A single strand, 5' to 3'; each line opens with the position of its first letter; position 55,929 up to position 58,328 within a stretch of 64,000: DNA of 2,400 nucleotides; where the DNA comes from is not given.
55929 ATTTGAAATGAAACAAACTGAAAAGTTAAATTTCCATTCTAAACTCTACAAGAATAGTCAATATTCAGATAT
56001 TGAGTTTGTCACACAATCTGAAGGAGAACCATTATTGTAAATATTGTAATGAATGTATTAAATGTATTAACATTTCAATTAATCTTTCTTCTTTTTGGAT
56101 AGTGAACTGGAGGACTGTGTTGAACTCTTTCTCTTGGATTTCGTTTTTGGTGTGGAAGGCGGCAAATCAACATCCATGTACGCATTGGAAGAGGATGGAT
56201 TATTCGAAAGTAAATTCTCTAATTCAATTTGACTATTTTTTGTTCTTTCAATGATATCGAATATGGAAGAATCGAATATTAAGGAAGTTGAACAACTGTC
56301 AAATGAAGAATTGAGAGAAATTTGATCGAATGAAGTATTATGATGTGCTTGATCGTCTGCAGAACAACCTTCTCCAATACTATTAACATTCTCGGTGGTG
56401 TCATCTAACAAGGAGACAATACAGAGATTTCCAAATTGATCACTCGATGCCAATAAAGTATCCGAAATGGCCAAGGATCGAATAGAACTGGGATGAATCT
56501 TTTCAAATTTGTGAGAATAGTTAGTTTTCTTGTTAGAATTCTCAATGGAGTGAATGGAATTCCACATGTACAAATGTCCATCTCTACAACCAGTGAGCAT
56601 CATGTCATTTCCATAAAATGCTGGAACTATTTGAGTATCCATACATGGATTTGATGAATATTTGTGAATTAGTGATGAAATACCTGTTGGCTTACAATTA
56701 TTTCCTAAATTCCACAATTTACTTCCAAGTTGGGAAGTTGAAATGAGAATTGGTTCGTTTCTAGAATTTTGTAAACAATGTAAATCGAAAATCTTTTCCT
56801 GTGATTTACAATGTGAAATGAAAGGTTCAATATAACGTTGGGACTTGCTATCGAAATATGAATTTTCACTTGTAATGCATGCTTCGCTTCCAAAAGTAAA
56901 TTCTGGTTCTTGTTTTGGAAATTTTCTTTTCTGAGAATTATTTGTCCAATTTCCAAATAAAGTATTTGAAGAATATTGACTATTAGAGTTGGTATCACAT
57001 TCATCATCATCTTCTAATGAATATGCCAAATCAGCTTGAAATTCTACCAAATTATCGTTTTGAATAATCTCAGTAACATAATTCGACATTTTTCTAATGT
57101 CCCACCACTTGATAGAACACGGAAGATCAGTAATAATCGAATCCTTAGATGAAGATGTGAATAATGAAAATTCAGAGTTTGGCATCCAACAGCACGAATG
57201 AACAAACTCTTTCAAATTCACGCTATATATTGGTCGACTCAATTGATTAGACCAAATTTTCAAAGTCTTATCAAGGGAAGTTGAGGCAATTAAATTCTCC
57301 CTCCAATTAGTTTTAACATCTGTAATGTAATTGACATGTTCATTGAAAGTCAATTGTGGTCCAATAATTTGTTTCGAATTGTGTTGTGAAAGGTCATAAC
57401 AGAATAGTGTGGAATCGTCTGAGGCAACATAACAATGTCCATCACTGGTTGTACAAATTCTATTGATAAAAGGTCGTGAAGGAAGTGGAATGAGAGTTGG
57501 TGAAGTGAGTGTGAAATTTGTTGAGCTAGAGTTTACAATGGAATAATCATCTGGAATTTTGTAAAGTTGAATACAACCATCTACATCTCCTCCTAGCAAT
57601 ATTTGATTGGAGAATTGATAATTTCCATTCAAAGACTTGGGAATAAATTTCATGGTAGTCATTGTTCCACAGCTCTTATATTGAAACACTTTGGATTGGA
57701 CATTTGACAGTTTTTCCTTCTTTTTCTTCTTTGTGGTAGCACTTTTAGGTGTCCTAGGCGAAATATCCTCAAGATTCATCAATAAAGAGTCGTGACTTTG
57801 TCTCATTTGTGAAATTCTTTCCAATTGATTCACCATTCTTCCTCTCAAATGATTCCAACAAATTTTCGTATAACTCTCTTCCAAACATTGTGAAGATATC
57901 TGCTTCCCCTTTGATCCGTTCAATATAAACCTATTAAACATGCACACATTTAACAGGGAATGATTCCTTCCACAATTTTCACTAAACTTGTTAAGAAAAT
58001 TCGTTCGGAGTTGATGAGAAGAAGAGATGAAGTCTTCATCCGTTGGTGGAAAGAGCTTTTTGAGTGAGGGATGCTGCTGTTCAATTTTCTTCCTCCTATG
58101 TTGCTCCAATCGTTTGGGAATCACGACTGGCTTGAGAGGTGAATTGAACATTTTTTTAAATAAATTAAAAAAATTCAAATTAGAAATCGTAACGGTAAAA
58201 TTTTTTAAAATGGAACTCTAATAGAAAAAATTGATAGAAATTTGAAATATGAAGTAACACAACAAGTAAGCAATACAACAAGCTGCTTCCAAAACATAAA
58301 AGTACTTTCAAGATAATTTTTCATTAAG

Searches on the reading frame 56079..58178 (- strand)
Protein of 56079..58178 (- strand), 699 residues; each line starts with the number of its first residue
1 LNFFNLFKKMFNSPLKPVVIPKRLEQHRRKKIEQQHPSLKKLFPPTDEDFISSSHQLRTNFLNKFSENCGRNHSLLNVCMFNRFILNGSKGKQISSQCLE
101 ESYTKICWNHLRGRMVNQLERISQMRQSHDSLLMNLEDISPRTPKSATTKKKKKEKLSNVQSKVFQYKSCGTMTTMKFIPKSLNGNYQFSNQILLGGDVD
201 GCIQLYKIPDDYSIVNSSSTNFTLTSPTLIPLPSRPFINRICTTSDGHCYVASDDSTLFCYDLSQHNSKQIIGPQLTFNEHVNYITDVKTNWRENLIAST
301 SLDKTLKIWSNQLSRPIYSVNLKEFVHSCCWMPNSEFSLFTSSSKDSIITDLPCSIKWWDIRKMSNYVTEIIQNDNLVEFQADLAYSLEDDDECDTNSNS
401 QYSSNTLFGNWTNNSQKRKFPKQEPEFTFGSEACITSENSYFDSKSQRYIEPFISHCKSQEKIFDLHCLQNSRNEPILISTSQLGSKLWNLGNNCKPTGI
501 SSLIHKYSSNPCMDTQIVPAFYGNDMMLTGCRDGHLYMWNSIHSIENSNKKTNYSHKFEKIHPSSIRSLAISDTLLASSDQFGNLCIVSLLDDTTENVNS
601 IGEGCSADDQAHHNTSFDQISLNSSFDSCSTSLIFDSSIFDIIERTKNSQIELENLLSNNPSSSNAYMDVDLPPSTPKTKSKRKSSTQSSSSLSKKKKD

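Call 14: search_protein_families(library=pfam, proteins=[window:56079-58178:-], max_evalue=0.01)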
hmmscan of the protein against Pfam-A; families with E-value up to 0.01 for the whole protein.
window:56079-58178:- (699 aa): 13 families
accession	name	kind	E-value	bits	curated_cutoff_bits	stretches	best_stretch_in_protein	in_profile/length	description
PF00400.38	WD40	-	2.1e-11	44.3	27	1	275-310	4-39/39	WD domain, G-beta repeat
PF25173.1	Beta-prop_WDR3_1st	-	4.6e-09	36.7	154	1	240-375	34-156/184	WDR3 first beta-propeller domain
PF25174.1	Beta-prop_THOC3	-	8.7e-09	35.2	305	1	252-367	20-123/272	THOC3 beta-propeller domain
PF24807.1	WD40_CDC20-Fz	-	9.9e-08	32.1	200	1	238-346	96-201/292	CDC20/Fizzy WD40 domain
PF23419.2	WD40_RFWD3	-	3.1e-06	27.2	47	1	281-374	61-147/337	E3 ubiquitin-protein ligase RFWD3 WD40 domain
PF24817.1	WD40_WDHD1_1st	-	1.3e-05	25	109.9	1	238-321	89-167/291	WDHD1 first WD40 domain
PF23414.1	Beta-prop_EML_2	-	1.6e-05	24.9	90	0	292-350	8-66/266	Echinoderm microtubule-associated protein second beta-propeller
PF24805.1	EIF3I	-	2.1e-05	24.2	200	1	277-367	47-133/324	EIF3I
PF24814.1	WD40_Prp19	-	2.7e-05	23.8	320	1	245-347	18-113/281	Prp19 WD40 domain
PF24796.1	WDR55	-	7.1e-05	22.4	200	0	238-310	225-292/296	WDR55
PF25175.1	Beta-prop_WDR5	-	0.00018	21.3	250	1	243-349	60-160/296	WDR5 beta-propeller domain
PF23409.1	Beta-prop_EML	-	0.00066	19.7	88.2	0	478-585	125-222/267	Echinoderm microtubule-associated protein first beta-propeller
PF25171.1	Beta-prop_WDR36-Utp21_1st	-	0.0094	15.8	80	0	241-309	198-263/266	WDR36/Utp21 first beta-propeller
